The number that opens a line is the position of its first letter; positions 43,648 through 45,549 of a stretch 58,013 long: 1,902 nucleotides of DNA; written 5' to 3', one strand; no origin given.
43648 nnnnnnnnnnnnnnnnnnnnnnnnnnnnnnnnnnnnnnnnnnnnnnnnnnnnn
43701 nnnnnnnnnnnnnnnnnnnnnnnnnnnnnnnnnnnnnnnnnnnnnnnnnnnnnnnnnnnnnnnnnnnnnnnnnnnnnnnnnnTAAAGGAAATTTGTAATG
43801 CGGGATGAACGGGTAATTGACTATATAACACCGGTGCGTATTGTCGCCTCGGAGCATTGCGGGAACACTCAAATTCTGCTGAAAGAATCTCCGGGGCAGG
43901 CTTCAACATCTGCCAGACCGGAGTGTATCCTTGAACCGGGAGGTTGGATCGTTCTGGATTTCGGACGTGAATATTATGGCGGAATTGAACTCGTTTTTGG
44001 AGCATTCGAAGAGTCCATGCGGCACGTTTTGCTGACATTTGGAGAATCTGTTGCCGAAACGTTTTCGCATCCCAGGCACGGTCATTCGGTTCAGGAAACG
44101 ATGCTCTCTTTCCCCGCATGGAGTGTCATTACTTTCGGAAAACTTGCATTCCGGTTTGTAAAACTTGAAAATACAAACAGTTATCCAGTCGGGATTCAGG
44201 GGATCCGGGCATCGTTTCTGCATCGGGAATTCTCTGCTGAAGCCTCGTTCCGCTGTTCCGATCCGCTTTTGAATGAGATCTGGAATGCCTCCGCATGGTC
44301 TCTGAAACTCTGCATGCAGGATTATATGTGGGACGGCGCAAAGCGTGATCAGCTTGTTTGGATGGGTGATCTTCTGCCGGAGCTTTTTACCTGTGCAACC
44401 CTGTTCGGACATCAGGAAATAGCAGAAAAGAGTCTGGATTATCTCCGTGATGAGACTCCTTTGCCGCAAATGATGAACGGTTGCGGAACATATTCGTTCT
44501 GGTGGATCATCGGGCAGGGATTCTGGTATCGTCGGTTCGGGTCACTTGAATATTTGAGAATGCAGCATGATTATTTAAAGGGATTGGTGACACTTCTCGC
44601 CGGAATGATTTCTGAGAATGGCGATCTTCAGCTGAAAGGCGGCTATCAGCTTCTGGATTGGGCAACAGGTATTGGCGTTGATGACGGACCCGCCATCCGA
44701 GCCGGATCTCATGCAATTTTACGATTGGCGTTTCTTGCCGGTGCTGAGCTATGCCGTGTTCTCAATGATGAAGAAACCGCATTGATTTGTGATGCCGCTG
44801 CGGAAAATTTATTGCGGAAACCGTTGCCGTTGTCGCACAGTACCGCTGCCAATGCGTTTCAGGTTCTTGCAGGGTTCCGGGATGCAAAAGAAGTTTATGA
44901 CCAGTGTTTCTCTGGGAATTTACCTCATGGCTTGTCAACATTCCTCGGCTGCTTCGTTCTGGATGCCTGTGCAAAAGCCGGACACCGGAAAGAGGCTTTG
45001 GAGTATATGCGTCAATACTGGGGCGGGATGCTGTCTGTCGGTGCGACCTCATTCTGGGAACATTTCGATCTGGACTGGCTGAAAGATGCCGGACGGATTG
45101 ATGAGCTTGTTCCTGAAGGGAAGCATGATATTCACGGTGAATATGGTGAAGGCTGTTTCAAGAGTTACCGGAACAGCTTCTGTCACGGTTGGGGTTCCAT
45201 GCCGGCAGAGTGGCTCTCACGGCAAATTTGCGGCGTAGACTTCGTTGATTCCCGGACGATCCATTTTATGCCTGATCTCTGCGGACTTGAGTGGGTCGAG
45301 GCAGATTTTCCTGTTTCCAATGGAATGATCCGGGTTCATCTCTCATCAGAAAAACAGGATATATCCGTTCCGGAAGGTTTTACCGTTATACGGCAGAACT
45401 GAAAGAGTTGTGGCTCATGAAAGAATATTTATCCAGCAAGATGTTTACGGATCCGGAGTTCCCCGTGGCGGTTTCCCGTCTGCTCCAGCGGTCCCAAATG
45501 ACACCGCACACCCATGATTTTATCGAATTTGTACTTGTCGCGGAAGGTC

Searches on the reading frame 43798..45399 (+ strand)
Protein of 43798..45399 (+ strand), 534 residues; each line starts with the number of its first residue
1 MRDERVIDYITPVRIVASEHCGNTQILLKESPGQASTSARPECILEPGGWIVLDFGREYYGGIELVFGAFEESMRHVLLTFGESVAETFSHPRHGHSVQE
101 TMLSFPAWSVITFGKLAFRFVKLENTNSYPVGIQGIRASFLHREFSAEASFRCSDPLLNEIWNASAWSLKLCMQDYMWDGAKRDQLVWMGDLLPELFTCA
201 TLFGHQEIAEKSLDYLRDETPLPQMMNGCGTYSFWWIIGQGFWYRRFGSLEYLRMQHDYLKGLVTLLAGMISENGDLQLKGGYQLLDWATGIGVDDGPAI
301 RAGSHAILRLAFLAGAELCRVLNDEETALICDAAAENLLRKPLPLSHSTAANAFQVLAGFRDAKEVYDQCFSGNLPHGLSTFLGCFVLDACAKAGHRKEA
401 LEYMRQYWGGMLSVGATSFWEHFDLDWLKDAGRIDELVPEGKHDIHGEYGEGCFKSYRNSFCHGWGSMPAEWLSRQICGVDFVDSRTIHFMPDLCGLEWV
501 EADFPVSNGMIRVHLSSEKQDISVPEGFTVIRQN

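Call 9: search_protein_families(library=pfam, proteins=[window:43798-45399:+], max_evalue=0.001)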
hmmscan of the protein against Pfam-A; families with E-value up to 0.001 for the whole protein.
window:43798-45399:+ (534 aa): 1 family
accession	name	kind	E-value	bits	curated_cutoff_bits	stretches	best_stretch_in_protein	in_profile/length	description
PF17389.8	Bac_rhamnosid6H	-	4.7e-18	66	24.5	1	149-290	4-155/339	Bacterial alpha-L-rhamnosidase 6 hairpin glycosidase domain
